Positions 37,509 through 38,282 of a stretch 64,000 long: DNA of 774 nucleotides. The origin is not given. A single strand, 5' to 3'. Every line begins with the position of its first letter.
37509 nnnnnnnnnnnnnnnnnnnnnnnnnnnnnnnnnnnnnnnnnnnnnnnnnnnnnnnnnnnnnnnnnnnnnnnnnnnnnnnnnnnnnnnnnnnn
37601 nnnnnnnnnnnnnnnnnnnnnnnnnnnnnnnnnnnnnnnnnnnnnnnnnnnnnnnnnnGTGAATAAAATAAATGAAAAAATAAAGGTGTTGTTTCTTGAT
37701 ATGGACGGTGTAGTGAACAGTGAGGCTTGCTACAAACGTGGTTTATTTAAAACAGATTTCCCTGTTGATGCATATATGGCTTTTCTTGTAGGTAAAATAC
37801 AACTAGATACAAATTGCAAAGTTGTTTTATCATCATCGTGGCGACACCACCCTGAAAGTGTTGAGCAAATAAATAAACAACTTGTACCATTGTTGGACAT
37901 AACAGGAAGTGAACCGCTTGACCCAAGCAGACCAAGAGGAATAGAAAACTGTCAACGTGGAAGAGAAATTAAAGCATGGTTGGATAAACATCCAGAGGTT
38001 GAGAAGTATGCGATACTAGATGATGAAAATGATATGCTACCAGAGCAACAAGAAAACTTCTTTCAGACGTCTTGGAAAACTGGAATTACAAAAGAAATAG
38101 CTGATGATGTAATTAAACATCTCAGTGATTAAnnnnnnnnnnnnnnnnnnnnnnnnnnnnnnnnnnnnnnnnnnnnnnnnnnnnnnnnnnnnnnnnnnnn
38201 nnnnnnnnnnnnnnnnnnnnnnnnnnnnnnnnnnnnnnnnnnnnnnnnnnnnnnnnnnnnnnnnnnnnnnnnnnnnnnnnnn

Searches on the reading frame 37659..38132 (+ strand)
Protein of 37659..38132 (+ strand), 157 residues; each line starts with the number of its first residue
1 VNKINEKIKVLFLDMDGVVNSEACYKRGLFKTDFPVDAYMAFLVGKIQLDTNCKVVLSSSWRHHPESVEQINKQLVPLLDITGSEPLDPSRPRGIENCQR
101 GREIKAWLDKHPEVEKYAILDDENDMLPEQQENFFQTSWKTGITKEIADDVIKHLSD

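Call 12: find_related_loci(query=window:37659-38129:+, collection=viral_contigs, flank=6000)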
Query window:37659-38129:+ (157 aa) in viral_contigs; peptide patterns used: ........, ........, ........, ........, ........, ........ (x = any residue, [..] = any of these).
18 stretches matched a pattern; 5 encode a relative of the query (tblastn E <= 1e-3); 5 distinct loci.
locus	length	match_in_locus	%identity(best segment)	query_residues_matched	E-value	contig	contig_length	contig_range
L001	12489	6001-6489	59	8-156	4e-60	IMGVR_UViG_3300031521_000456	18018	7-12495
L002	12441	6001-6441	38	8-157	5e-20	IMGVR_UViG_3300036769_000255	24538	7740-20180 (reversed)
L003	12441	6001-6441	38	8-157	5e-20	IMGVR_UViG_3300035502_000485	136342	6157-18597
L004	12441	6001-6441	38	8-157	5e-20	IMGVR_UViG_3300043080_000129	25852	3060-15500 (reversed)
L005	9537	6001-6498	31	9-157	2e-15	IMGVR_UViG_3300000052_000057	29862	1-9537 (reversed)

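Call 16: find_encoding_contigs(protein=window:37659-38132:+, flank=10000, max_places=10)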
Protein window:37659-38132:+ (157 aa): 1 contig read that carries it; 1 place shown.
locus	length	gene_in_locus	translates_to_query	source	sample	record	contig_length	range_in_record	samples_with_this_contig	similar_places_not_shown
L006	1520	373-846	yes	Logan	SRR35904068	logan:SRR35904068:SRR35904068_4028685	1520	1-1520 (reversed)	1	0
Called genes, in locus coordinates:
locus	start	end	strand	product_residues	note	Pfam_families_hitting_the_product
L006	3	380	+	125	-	?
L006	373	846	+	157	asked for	PF18143:HAD_SAK_2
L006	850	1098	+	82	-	-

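Call 18: search_protein_families(library=pfam, proteins=[window:37659-38132:+], max_evalue=0.01)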
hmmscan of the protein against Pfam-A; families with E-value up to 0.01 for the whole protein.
window:37659-38132:+ (157 aa): 1 family
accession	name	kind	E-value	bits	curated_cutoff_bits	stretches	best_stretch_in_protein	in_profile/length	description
PF18143.6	HAD_SAK_2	-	5.5e-25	88.8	27.5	1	10-146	1-137/139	HAD domain in Swiss Army Knife RNA repair proteins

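Call 39: find_homologous_proteins(query=window:37659-38129:+, max_evalue=1e-10)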
Query window:37659-38129:+ (157 aa): 815 proteins with E <= 1e-10 among 842 candidates; the best 120 are listed.
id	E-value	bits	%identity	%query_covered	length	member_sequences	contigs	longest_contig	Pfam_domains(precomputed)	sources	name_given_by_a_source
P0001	1.4e-95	335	99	94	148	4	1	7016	PF18143.7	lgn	-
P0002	5.9e-85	301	94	91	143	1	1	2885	PF18143.7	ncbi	-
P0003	1.7e-75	270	79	96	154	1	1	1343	PF18143.7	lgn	-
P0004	3.0e-75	269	81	96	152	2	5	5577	PF18143.7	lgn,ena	-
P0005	1.7e-74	267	79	96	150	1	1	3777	PF18143.7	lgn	-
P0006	6.6e-74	265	81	96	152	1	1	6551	PF18143.7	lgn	-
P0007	1.3e-73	264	75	96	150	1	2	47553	PF18143.7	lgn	-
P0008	3.6e-72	259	79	95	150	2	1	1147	PF18143.7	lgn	-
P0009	8.5e-70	252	68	94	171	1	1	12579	PF18143.7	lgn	-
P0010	3.7e-69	250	73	96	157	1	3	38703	PF18143.7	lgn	-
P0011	5.3e-69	249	71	95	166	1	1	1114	PF18143.7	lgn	-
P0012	7.9e-68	245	65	96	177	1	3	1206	PF18143.7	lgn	-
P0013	3.9e-66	240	70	95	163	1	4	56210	PF18143.7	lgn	-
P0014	1.8e-65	238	74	95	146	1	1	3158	PF18143.7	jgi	jgi:hypothetical protein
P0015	2.1e-65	237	74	96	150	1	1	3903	PF18143.7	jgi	-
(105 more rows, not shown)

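Call 40: find_encoding_contigs(protein=P0001, flank=10000, max_places=3)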
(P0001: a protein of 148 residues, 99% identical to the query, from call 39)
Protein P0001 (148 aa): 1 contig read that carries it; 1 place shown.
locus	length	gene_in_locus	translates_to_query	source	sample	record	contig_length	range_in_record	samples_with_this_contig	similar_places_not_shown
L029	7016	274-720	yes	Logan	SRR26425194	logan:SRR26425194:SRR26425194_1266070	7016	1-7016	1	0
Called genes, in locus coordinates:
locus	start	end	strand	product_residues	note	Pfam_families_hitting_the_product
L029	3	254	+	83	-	?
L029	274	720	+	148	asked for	PF18143:HAD_SAK_2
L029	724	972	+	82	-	-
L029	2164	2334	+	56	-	-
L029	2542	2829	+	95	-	-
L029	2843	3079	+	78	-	PF05768:Glrx-like (weak), PF00462:Glutaredoxin, PF13417:GST_N_3 (weak)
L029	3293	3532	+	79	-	-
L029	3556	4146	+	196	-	-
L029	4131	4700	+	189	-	PF01510:Amidase_2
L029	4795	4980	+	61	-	-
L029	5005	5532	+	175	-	-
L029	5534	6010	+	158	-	PF13392:HNH_3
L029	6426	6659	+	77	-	-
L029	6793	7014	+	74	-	?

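Call 41: find_encoding_contigs(protein=P0007, flank=10000, max_places=3)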
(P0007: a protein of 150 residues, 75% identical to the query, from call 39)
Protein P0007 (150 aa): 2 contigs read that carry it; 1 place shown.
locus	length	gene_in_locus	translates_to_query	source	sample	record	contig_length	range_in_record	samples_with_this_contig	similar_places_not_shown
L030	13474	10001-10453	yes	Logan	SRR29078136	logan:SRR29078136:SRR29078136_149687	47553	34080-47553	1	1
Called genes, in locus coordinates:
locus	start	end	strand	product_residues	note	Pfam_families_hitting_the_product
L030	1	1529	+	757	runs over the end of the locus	-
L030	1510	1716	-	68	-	-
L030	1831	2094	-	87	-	-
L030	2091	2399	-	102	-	-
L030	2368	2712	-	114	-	-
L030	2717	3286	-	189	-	PF09414:RNA_ligase (faint), PF17720:RLIG1 (weak)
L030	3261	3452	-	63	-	-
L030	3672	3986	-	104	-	-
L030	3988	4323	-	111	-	-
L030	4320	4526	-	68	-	-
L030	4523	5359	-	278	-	-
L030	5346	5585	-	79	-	-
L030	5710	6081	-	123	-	-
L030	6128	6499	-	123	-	-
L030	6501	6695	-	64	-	-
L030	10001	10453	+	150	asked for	PF18143:HAD_SAK_2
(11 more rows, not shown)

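Call 42: find_encoding_contigs(protein=P0010, flank=10000, max_places=3)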
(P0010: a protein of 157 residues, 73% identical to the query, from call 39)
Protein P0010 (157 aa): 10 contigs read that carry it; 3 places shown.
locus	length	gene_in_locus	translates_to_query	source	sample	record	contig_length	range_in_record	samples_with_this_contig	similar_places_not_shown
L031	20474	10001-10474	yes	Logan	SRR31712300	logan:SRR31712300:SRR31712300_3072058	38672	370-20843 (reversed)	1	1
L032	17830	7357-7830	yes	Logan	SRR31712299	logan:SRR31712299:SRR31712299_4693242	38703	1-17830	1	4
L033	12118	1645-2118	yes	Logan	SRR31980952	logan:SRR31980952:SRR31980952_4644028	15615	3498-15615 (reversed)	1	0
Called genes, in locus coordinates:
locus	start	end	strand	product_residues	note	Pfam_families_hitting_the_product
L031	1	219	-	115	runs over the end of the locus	-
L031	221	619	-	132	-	PF00436:SSB, PF22657:SSB_1 (weak)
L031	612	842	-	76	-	-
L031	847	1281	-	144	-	-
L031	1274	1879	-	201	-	PF09588:YqaJ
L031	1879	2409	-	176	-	-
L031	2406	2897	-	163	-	-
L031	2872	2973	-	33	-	-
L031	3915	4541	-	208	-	-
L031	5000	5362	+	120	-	-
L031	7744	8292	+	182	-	PF18909:dGTP_diPhyd_N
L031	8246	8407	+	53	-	-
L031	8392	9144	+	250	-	PF13482:RNase_H_2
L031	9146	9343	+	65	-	-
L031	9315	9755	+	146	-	-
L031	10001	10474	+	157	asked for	PF18143:HAD_SAK_2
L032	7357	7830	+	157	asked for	PF18143:HAD_SAK_2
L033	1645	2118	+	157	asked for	PF18143:HAD_SAK_2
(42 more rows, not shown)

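Call 43: find_encoding_contigs(protein=P0013, flank=10000, max_places=3)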
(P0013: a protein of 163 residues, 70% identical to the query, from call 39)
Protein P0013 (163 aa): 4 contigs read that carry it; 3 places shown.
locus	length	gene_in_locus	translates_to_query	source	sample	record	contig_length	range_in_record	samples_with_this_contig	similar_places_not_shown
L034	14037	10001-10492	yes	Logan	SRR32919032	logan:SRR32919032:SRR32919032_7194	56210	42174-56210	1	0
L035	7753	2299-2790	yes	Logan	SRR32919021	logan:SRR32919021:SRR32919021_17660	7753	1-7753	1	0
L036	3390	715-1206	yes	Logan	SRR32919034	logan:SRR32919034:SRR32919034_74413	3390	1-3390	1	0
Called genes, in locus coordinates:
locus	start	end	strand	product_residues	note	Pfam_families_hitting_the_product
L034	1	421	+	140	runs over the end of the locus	PF02557:VanY, PF13539:Peptidase_M15_4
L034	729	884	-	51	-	-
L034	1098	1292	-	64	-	-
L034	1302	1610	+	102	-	-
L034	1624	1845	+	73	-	-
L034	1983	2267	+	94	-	-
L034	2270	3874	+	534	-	PF00118:Cpn60_TCP1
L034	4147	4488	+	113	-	-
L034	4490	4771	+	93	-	-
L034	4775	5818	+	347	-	-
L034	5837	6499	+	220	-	-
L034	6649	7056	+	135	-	-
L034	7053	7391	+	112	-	-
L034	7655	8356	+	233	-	-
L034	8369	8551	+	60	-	-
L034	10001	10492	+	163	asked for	PF18143:HAD_SAK_2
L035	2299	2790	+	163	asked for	PF18143:HAD_SAK_2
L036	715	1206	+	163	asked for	PF18143:HAD_SAK_2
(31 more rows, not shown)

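Call 44: find_encoding_contigs(protein=P0002, flank=10000, max_places=3)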
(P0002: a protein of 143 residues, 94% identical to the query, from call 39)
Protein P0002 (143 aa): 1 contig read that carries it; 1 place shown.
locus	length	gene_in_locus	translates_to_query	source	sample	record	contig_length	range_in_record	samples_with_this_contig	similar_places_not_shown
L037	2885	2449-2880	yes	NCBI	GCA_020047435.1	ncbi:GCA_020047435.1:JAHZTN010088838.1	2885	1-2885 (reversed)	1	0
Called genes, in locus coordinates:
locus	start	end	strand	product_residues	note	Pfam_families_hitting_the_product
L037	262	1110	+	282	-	PF01145:Band_7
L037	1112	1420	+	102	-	PF07963:N_methyl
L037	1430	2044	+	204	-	-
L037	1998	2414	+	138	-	-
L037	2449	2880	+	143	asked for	PF18143:HAD_SAK_2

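Call 45: find_encoding_contigs(protein=P0004, flank=10000, max_places=5)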
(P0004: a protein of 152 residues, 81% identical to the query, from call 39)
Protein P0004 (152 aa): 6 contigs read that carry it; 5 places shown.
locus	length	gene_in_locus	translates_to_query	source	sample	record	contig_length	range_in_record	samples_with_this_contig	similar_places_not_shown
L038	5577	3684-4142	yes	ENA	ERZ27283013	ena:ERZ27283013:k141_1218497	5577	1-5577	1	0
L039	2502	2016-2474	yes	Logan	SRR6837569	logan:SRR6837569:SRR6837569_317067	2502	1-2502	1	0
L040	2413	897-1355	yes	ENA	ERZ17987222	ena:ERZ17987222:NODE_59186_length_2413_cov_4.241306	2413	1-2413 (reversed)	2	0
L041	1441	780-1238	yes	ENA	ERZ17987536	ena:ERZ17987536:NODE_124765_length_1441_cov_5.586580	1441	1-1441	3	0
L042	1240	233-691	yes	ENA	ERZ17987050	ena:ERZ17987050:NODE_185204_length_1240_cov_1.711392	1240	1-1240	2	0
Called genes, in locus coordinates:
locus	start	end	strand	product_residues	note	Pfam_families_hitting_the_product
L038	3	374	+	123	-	?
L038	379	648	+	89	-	-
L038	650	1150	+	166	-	-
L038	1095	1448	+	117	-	-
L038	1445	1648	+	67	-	-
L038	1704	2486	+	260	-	-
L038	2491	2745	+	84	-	-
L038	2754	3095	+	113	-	-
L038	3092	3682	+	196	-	-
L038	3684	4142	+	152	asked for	PF18143:HAD_SAK_2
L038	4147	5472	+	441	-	PF02195:ParB_N, PF01555:N6_N4_Mtase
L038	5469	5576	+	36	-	?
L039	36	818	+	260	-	-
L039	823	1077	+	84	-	-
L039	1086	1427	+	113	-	-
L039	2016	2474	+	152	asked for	PF18143:HAD_SAK_2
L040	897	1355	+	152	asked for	PF18143:HAD_SAK_2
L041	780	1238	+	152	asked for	PF18143:HAD_SAK_2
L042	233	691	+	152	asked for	PF18143:HAD_SAK_2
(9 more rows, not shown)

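Call 46: find_encoding_contigs(protein=P0006, flank=10000, max_places=3)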
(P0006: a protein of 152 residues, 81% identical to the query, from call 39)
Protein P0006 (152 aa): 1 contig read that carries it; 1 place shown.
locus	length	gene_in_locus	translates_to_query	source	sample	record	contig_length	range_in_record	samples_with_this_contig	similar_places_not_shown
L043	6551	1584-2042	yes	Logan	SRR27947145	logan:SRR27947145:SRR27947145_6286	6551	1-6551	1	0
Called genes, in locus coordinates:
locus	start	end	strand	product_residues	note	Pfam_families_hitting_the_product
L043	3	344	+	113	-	?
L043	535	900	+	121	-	-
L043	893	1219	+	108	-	-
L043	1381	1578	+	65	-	-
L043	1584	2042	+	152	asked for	PF18143:HAD_SAK_2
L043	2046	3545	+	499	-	PF00176:SNF2-rel_dom, PF00270:DEAD (weak), PF00271:Helicase_C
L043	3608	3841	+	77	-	-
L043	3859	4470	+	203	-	-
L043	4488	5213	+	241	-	PF04404:ERF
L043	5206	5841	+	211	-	-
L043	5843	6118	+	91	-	-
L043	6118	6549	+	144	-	?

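Call 47: find_encoding_contigs(protein=P0005, flank=10000, max_places=3)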
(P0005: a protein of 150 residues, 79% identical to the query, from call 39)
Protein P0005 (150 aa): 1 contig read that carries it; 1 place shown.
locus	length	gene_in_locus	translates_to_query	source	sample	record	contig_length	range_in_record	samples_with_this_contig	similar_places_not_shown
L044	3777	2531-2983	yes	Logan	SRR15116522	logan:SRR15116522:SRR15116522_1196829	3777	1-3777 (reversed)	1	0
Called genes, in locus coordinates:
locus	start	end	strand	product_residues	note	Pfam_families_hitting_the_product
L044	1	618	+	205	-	?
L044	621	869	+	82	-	-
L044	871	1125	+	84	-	-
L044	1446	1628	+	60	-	-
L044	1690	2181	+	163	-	-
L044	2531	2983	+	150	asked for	PF18143:HAD_SAK_2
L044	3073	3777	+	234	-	PF00149:Metallophos, PF12850:Metallophos_2 (weak)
